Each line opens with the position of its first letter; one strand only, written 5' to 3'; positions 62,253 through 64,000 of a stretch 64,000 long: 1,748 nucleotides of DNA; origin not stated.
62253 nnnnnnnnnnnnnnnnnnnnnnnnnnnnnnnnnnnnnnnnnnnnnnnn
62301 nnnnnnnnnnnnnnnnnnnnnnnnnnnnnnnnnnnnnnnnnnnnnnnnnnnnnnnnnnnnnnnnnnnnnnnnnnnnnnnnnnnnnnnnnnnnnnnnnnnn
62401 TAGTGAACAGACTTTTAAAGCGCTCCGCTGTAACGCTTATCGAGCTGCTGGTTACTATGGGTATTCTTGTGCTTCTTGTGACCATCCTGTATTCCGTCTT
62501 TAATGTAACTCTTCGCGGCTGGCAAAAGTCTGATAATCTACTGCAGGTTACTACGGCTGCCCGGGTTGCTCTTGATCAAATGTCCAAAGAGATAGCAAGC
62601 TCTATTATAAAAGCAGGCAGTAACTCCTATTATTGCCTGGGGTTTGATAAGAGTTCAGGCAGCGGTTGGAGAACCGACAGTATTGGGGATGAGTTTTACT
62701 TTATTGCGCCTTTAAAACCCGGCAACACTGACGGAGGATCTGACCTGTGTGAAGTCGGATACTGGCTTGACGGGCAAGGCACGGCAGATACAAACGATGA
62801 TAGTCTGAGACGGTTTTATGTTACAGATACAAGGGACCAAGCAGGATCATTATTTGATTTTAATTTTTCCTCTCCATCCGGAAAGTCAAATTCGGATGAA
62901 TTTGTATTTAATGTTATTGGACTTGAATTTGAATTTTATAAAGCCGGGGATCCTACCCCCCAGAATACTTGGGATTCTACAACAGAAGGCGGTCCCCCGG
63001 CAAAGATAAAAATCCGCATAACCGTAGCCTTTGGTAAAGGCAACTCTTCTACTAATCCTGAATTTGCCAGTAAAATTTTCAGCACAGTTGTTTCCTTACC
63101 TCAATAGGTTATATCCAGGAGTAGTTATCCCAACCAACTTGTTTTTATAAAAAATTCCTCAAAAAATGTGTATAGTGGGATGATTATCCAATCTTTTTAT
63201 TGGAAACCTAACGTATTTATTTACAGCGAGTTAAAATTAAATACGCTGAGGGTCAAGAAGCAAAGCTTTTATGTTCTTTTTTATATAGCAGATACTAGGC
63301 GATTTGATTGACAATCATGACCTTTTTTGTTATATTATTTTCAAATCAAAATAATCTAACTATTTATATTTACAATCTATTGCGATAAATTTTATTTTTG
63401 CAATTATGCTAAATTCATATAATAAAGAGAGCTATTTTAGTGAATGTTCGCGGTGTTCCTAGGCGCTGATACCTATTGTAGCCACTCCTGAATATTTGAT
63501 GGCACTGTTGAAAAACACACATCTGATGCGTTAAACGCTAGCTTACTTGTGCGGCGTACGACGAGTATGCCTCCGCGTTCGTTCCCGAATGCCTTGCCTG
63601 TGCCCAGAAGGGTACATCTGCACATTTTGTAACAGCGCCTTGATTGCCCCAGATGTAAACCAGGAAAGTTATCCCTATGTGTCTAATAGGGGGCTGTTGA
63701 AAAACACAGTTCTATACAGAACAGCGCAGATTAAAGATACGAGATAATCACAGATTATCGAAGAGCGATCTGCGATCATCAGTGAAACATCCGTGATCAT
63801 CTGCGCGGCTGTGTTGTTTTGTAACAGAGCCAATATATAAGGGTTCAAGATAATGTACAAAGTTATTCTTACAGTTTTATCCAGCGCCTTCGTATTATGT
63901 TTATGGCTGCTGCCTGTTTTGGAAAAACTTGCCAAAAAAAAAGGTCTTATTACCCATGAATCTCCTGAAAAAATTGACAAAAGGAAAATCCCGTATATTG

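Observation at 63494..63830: Two tandem ~150-nt elements bounded by imperfect inverted repeats in the leader of a WecA/MraY-like gene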

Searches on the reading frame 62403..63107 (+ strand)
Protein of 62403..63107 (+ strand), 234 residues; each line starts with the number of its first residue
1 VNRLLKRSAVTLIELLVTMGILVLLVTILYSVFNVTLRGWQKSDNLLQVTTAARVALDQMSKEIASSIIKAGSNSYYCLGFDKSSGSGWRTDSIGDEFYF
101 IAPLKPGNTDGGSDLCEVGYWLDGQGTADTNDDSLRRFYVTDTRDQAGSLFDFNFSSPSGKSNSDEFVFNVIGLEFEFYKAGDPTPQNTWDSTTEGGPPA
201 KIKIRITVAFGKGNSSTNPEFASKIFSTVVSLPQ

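Call 50: search_protein_families(library=pfam, proteins=[window:62403-63107:+], max_evalue=0.001)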
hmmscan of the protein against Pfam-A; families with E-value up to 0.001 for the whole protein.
window:62403-63107:+ (234 aa): 1 family
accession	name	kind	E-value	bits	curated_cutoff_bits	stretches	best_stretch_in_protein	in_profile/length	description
PF07963.17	N_methyl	-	0.00083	19.3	21.2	0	6-30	3-27/27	Prokaryotic N-terminal methylation motif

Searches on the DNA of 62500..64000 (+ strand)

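Call 3: search_rna_families(source=window, start=62500, end=64000, threshold=evalue, max_evalue=10, show_alignments=5)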
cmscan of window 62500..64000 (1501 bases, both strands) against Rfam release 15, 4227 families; matches with E-value up to 10: 3.
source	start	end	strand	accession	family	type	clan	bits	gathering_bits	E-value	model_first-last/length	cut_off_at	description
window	63158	63227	+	RF02388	sau-30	Gene; sRNA;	-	21.4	70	1.7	1-64/64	no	Staphylococcus sRNA sau-30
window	63231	63329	+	RF01770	rimP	Cis-reg; leader;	-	18.5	47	5.5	1-102/102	no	Gammaprotebacteria rimP leader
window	63691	63752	+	RF01559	DdR1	Gene; snRNA; snoRNA; CD-box;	-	15.9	70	8.1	1-66/66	no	Dictyostelium snoRNA DdR1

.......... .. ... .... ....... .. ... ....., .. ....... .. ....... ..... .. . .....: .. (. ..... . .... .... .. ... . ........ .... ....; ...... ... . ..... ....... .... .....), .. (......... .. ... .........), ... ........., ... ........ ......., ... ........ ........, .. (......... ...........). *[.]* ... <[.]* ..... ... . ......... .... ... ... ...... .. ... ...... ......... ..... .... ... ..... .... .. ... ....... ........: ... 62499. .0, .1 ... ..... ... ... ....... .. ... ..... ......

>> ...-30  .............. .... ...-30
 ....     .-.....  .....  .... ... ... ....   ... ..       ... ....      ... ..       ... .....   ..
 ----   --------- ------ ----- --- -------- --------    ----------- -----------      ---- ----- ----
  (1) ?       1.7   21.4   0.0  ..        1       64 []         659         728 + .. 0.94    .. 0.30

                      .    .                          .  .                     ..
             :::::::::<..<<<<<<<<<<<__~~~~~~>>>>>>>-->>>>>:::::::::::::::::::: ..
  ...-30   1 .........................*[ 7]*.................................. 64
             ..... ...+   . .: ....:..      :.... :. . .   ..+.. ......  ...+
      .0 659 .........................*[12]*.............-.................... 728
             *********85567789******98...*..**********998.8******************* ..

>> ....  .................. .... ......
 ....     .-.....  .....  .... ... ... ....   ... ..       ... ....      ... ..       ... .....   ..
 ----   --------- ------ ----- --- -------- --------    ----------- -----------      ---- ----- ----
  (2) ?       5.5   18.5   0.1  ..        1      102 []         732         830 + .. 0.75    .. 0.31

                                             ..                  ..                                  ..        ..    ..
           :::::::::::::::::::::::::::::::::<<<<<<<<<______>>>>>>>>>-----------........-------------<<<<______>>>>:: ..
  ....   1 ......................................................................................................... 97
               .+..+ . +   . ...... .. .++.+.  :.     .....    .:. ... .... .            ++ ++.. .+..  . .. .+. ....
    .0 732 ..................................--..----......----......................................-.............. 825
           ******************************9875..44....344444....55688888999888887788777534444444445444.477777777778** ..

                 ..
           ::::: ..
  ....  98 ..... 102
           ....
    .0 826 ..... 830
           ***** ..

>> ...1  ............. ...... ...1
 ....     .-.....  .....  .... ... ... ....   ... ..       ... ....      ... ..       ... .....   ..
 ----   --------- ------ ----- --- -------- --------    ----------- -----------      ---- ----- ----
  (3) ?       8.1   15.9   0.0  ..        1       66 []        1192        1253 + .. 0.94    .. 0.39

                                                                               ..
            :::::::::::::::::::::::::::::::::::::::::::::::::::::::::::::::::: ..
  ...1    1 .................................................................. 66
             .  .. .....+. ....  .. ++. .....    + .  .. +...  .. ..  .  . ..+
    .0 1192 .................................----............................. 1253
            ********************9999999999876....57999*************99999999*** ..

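Call 68: search_dna_similar(query=window:63501-63831:+, collection=plasmids, mode=distant, max_evalue=0.01, max_rows=10)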
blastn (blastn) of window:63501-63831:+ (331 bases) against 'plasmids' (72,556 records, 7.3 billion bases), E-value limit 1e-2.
No match.

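Call 69: search_dna_similar(query=window:63501-63831:+, collection=phages, mode=distant, max_evalue=0.01, max_rows=10)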
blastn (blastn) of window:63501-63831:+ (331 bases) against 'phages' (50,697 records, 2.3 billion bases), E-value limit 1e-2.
No match.
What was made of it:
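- Tried and rejected: BLAST of the units against plasmids and phages found no match (calls 68, 69).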
